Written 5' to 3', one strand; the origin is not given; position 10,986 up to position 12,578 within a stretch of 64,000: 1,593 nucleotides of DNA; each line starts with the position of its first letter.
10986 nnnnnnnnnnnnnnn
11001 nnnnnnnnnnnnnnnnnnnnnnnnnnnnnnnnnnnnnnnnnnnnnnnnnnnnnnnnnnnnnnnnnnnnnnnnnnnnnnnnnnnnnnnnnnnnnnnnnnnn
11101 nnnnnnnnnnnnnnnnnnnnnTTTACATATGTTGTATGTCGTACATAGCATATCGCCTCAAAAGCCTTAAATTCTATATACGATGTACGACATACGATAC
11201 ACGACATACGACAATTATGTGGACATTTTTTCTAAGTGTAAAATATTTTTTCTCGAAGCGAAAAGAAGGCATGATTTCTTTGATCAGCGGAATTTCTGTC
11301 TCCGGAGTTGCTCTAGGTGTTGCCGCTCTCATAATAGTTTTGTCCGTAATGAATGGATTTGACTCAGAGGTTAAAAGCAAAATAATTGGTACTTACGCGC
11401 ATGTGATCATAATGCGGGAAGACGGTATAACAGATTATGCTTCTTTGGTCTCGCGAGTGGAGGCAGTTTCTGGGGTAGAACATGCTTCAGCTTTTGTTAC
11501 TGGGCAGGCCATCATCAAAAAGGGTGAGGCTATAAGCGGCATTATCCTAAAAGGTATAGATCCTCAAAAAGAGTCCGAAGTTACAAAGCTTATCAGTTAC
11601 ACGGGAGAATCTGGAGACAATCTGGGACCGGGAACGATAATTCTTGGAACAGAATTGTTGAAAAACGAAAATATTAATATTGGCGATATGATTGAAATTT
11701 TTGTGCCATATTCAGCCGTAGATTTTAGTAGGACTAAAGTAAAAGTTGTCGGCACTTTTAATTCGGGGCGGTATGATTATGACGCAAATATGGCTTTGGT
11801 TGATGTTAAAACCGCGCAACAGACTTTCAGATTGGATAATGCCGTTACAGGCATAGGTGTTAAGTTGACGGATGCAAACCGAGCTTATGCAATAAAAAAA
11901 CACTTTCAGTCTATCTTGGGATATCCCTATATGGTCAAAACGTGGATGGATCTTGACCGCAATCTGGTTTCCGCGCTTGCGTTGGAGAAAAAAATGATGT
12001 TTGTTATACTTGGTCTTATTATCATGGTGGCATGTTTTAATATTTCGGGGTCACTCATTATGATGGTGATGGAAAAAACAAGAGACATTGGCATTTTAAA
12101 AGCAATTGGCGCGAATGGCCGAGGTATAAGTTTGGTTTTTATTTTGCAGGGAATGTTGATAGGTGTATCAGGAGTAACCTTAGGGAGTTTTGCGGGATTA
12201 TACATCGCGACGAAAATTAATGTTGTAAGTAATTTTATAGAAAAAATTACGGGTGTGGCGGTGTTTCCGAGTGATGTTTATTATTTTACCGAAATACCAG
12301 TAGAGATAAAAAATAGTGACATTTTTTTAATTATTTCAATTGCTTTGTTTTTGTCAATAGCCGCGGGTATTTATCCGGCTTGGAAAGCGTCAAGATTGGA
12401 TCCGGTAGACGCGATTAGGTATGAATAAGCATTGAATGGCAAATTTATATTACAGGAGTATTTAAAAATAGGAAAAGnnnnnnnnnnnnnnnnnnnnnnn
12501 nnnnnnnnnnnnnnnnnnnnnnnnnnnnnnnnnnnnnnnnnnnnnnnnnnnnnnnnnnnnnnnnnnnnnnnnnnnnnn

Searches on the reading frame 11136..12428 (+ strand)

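Call 75: search_protein_families(library=pfam, proteins=[window:11136-12428:+], max_evalue=0.00001)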
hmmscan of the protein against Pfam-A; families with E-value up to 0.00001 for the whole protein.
window:11136-12428:+ (430 aa): 2 families
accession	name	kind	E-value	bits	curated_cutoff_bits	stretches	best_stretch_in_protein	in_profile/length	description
PF12704.14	MacB_PCD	-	2e-15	58.1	27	1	51-255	1-202/207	MacB-like periplasmic core domain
PF02687.27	FtsX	-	6e-14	52.6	25.5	1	290-423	2-120/120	FtsX-like permease C-terminal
